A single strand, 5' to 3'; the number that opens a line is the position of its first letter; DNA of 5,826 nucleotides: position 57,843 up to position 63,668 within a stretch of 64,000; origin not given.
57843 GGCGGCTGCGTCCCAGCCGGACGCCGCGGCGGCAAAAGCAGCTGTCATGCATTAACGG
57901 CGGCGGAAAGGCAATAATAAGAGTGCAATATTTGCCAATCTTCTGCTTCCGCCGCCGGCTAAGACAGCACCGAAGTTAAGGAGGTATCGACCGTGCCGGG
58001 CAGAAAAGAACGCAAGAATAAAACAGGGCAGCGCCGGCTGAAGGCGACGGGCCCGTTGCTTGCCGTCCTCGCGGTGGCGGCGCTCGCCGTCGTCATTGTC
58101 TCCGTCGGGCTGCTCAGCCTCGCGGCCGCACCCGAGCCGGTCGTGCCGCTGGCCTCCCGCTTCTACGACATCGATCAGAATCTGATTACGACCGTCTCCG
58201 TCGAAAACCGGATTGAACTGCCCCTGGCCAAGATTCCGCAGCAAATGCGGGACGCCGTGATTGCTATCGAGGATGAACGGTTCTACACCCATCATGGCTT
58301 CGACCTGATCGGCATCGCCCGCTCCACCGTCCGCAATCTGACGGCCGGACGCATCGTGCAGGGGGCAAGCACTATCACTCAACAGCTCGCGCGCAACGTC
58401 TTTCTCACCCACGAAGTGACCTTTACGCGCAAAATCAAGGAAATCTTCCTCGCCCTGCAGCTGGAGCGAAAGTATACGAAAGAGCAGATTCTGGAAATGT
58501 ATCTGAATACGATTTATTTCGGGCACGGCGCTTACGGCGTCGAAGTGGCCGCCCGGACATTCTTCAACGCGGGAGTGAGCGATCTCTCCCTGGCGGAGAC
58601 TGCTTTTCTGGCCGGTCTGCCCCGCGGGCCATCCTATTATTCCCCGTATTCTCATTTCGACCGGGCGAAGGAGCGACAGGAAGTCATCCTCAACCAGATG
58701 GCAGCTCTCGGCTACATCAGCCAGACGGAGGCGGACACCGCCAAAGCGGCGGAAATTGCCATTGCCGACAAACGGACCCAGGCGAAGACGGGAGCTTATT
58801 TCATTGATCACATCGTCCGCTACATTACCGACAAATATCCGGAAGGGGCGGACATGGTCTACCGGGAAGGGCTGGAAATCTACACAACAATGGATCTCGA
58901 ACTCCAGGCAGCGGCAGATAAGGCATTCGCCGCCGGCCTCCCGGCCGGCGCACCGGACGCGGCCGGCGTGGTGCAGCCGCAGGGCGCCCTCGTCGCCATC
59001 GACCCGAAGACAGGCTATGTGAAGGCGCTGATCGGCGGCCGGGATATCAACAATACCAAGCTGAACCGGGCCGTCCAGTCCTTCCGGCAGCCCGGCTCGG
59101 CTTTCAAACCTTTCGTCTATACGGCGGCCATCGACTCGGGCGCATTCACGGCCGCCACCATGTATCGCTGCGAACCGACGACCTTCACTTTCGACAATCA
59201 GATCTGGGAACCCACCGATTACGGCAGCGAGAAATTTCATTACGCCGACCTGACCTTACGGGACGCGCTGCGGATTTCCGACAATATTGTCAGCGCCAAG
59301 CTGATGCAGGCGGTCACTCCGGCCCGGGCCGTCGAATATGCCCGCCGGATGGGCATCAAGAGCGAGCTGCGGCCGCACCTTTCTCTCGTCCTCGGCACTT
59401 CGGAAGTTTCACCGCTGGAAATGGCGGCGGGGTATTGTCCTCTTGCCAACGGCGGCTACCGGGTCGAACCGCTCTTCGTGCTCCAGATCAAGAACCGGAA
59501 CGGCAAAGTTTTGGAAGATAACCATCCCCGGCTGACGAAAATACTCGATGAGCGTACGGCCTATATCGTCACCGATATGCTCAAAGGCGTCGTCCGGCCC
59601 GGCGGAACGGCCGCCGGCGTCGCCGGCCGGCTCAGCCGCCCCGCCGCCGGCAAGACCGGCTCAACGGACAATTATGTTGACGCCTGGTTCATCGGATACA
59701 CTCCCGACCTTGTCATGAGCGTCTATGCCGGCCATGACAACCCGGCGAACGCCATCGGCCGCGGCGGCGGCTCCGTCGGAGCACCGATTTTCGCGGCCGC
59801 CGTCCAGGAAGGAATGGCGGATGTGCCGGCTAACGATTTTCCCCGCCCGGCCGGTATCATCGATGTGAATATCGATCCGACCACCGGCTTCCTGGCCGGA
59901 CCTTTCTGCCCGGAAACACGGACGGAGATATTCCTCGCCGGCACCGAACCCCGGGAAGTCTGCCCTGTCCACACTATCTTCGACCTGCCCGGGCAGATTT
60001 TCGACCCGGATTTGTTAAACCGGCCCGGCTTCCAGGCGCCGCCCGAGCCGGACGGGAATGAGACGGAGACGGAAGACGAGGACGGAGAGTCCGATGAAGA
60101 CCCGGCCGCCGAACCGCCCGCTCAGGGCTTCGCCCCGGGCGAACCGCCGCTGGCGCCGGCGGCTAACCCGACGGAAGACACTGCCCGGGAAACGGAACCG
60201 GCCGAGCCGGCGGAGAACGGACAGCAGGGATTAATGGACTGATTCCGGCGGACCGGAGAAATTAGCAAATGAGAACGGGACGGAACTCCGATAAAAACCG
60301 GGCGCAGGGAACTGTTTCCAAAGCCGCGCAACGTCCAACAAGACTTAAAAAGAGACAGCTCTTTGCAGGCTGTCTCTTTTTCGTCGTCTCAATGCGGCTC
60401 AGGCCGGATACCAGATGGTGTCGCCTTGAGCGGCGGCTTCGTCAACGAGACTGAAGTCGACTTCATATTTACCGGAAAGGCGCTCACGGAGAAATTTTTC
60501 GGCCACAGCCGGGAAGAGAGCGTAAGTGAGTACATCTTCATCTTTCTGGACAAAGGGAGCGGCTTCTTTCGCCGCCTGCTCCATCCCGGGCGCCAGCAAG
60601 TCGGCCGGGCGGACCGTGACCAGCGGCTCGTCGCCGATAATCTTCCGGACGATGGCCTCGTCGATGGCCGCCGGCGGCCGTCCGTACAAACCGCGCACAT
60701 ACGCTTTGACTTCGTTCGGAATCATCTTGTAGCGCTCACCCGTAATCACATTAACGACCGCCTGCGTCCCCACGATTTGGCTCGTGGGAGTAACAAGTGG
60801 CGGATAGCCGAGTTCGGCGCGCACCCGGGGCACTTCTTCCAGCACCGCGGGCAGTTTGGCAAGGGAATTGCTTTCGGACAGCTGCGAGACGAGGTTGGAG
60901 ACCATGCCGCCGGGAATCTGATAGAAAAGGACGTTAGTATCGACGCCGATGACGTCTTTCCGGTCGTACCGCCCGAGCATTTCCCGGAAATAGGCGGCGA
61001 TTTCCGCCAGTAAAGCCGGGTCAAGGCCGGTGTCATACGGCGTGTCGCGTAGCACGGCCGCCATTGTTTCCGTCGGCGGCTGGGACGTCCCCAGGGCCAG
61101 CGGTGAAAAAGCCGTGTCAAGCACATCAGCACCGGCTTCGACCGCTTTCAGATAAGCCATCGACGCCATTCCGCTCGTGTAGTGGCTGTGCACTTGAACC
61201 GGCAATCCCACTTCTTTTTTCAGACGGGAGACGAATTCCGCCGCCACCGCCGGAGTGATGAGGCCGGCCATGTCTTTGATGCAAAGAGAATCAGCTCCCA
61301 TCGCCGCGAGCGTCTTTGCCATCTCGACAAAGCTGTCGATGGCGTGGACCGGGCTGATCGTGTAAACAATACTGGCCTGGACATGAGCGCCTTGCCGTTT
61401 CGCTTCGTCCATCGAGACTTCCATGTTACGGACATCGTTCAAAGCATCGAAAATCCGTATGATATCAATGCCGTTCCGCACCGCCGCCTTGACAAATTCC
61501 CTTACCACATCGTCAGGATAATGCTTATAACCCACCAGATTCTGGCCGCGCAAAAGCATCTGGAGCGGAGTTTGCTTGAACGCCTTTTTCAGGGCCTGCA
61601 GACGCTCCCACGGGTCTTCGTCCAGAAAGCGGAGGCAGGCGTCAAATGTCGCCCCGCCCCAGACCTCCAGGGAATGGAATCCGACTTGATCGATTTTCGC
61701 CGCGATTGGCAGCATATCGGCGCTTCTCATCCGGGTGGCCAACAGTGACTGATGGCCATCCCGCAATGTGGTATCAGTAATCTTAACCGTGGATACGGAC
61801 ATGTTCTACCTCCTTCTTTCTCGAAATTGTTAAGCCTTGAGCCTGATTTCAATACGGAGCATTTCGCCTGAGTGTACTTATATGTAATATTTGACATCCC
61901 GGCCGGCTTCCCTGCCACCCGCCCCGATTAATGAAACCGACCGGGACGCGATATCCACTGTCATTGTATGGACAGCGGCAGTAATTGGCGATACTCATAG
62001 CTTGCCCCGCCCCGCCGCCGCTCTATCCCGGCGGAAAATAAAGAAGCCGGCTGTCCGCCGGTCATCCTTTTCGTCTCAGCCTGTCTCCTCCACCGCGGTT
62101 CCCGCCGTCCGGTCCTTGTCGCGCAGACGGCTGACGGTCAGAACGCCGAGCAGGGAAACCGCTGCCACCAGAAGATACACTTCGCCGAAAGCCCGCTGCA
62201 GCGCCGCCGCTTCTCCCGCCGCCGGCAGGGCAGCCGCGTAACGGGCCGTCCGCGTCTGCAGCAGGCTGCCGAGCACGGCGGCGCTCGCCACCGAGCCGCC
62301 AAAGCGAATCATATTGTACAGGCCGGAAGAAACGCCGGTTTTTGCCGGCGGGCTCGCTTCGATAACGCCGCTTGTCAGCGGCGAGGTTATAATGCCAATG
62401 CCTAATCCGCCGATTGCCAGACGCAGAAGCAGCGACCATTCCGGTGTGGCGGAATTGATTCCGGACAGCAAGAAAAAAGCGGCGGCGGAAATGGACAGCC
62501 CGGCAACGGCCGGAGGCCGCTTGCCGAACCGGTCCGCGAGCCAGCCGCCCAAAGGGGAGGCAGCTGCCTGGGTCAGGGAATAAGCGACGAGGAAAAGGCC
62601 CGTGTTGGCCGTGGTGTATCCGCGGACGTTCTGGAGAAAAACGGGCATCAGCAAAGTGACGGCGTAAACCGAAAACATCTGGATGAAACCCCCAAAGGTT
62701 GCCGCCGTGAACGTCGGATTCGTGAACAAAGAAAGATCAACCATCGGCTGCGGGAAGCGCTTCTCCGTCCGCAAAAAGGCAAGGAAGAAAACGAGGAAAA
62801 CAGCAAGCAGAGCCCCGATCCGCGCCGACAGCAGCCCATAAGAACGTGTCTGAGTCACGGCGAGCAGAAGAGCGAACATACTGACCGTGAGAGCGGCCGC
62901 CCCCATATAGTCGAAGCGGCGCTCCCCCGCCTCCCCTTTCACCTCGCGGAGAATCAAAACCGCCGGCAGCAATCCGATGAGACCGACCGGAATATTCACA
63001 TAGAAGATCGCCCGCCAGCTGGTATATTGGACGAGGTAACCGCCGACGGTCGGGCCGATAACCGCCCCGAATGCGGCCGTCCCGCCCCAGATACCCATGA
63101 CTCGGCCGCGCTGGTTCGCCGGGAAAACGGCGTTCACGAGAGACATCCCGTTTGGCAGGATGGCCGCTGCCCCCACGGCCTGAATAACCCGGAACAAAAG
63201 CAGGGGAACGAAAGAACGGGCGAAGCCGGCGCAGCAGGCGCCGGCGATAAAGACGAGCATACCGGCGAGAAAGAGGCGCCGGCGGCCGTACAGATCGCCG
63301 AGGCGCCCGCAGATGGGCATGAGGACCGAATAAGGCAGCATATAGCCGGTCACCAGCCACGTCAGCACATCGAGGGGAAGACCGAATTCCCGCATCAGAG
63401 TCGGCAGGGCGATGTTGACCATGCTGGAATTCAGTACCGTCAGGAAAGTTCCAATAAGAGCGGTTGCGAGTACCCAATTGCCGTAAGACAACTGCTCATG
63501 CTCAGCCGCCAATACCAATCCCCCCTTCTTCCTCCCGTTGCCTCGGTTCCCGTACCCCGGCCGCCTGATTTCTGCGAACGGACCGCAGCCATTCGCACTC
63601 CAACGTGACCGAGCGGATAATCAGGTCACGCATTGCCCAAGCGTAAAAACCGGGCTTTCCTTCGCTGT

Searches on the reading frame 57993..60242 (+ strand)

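Call 21: search_protein_families(library=ncbifam, proteins=[window:57993-60242:+], max_evalue=0.00001)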
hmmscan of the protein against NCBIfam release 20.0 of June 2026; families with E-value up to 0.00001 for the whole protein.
window:57993-60242:+ (749 aa): 17 families
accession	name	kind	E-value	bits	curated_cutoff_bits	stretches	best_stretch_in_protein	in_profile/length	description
TIGR02074.1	PBP_1a_fam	subfamily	4.3e-182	606.6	508.75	1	73-606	2-531/535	PBP1A family penicillin-binding protein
NF051885.1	tranpepglycosPbpC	equivalog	1.1e-139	467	900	1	56-620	58-606/632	multimodular transpeptidase-transglycosylase PbpC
NF008643.0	PRK11636.1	equivalog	1.4e-119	400.7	1263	3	56-312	49-303/850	peptidoglycan glycosyltransferase/peptidoglycan DD-transpeptidase MrcA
TIGR02071.1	PBP_1b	equivalog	4.2e-113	378.9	717.75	1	63-632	134-705/729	penicillin-binding protein 1B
TIGR02073.1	PBP_1c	equivalog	3.1e-96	323.6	494.2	1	52-661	9-594/728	penicillin-binding protein 1C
NF038276.1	strep_PBP2A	exception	1.9e-95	320.7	1100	1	57-583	80-610/716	penicillin-binding protein PBP2A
NF038272.1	strep_PBP1A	exception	7.9e-89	298.7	1075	1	53-563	49-563/658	penicillin-binding protein PBP1A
NF007061.0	PRK09506.1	equivalog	2.8e-87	293.3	1120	1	57-635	192-772/825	bifunctional glycosyl transferase/transpeptidase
NF011423.0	PRK14850.1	equivalog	3.7e-81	273.6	1275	1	65-597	146-681/764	penicillin-binding protein 1b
NF038274.1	strep_PBP1B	exception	8.8e-68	229.3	1225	2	60-232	68-246/745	penicillin-binding protein PBP1B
NF008414.0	PRK11240.1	equivalog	2e-56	191.5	1121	1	83-601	74-558/774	peptidoglycan glycosyltransferase PbpC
TIGR02070.1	mono_pep_trsgly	equivalog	6e-46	156.7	182.65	1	68-239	51-221/224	monofunctional biosynthetic peptidoglycan transglycosylase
NF010008.0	PRK13481.1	equivalog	2.3e-40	138.6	270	1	79-250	86-263/269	glycosyltransferase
TIGR03423.1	pbp2_mrdA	equivalog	1.7e-27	96.2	455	2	468-561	433-529/593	penicillin-binding protein 2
TIGR02214.1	spoVD_pbp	equivalog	6.6e-10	37.9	688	0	470-604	406-551/636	stage V sporulation protein D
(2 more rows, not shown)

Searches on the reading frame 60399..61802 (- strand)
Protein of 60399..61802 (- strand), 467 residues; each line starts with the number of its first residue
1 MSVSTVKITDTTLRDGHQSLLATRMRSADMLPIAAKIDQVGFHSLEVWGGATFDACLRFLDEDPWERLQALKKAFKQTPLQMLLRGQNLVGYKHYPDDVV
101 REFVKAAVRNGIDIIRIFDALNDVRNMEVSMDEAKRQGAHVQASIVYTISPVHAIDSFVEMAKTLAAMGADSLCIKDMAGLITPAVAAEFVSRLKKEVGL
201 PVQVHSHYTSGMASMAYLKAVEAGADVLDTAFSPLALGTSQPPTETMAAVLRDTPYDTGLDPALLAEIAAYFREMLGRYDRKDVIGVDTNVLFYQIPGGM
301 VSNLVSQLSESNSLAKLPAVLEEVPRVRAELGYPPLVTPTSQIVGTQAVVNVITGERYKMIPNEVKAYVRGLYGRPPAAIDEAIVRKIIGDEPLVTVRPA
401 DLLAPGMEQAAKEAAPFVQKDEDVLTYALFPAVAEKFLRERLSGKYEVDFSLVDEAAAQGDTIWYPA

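Call 21: search_protein_families(library=ncbifam, proteins=[window:60399-61802:-], max_evalue=0.00001)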
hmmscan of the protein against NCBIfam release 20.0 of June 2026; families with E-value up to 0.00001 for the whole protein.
window:60399-61802:- (467 aa): 24 families
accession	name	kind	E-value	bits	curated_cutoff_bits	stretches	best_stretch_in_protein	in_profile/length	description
NF006761.0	PRK09282.1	domain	3.4e-233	775.4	402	1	5-449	3-449/591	pyruvate carboxylase subunit B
NF008985.0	PRK12331.1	equivalog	1.1e-218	726.6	718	1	5-456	3-459/465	oxaloacetate decarboxylase subunit alpha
TIGR01108.1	oadA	equivalog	7e-212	705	756.5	1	8-443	1-442/582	sodium-extruding oxaloacetate decarboxylase subunit alpha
NF010644.0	PRK14041.1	equivalog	6.2e-203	674.6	734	1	6-459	3-458/467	pyruvate carboxylase subunit B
NF010643.0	PRK14040.1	subfamily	2.2e-180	601.1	892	1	4-442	5-454/595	oxaloacetate decarboxylase subunit alpha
NF010645.0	PRK14042.1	equivalog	1.6e-170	568.8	1182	1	4-445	2-445/596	pyruvate carboxylase subunit B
NF009231.0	PRK12581.1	equivalog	1.6e-161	538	954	1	5-441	12-453/468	oxaloacetate decarboxylase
NF008984.0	PRK12330.1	equivalog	6.2e-160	533.3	827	1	4-450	4-458/500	methylmalonyl-CoA carboxytransferase subunit 5S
NF009554.0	PRK12999.1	equivalog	6.6e-121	405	965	1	5-441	533-992/1147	pyruvate carboxylase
TIGR01235.1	pyruv_carbox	equivalog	5.9e-105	351.9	1114.45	1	5-441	530-989/1143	pyruvate carboxylase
NF006049.0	PRK08195.1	subfamily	3.5e-23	82.2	229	1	4-272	6-266/344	4-hyroxy-2-oxovalerate/4-hydroxy-2-oxopentanoic acid aldolase,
TIGR03217.1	4OH_2_O_val_ald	equivalog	7.1e-21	74.7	286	1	5-271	2-260/334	4-hydroxy-2-oxovalerate aldolase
TIGR02660.1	nifV_homocitr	equivalog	3.6e-17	62.7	462.9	1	128-273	116-260/365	homocitrate synthase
NF002085.0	PRK00915.1-2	subfamily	2.5e-16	59.5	517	1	155-231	153-229/504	2-isopropylmalate synthase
TIGR02090.1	LEU1_arch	subfamily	1.6e-14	53.8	484.75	1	153-230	138-215/363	isopropylmalate/citramalate/homocitrate synthases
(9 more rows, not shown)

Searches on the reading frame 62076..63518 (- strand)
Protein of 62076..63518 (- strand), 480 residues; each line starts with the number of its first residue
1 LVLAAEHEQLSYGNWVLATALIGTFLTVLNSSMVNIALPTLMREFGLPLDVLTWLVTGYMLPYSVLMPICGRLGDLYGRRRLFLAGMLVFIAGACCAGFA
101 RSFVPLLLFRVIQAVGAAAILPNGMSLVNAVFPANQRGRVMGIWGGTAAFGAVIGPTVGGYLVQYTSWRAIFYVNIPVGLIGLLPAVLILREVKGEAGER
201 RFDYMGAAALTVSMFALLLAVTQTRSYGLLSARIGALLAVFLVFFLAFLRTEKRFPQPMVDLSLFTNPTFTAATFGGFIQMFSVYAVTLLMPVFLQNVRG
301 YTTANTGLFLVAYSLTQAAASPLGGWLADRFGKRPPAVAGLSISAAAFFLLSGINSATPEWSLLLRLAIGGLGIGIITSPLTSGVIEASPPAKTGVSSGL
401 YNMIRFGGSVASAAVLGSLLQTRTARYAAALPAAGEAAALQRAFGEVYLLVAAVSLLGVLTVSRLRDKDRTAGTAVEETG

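Call 21: search_protein_families(library=ncbifam, proteins=[window:62076-63518:-], max_evalue=0.00001)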
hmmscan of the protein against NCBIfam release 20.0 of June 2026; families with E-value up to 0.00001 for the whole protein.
window:62076-63518:- (480 aa): 68 families (the best 25 are shown)
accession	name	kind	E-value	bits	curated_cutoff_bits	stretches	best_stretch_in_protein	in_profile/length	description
TIGR00711.1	efflux_EmrB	subfamily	7.2e-89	298.7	230.2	1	19-427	6-415/485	DHA2 family efflux MFS transporter permease subunit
NF000025.1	MFS_efflux_tcmA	exception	3.8e-49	167.8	999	1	18-425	29-436/538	tetracenomycin C efflux MFS transporter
NF011571.1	PRK14995.1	subfamily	1.9e-47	162.2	701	1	15-444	5-434/493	SmvA family efflux MFS transporter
NF040856.1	FexB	exception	1.2e-44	152.9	950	1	25-460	24-457/469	chloramphenicol/florfenicol efflux MFS transporter FexB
NF007799.0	PRK10504.1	subfamily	7.4e-43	147.1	426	1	14-404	9-397/471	multidrug transporter subunit MdtD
NF000391.1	EmrB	exception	9.4e-43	146.6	925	1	20-426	16-424/501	multidrug efflux MFS transporter permease subunit EmrB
NF000095.1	tet_MFS_OtrB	exception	3.9e-40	137.9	999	1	19-421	30-438/563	oxytetracycline resistance efflux MFS transporter OtrB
NF000009.1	tet_MFS_Tcr3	exception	7.7e-39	133.6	1000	1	17-432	29-455/512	tetracycline efflux MFS transporter Tcr3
NF000060.1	MFS_efflux_LmrB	exception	5.3e-37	127.7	800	1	17-464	19-474/479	lincomycin efflux MFS transporter Lmr(B)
NF000218.1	FexA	exception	7.7e-37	127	900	1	26-424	32-433/475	chloramphenicol/florfenicol efflux MFS transporter FexA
NF000031.1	MFS_efflux_LmrA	exception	8.7e-37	126.9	850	1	8-416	23-433/484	lincomycin efflux MFS transporter Lmr(A)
NF040895.2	MFS_effux_SdrM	equivalog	1.3e-34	120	550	1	19-422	10-406/441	multidrug efflux MFS transporter SdrM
NF033896.2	MFS_LfrA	equivalog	5.2e-34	117.7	825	1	15-439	20-442/504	efflux MFS transporter LfrA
NF012175.1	tet_MFS_L_K_45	equivalog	8.3e-33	113.8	650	1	22-460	7-431/444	Tet(L)/Tet(K)/Tet(45) family tetracycline efflux MFS transporter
NF012169.0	qepA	equivalog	6.3e-32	110.8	1075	1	14-444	19-447/511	fluoroquinolone efflux MFS transporter QepA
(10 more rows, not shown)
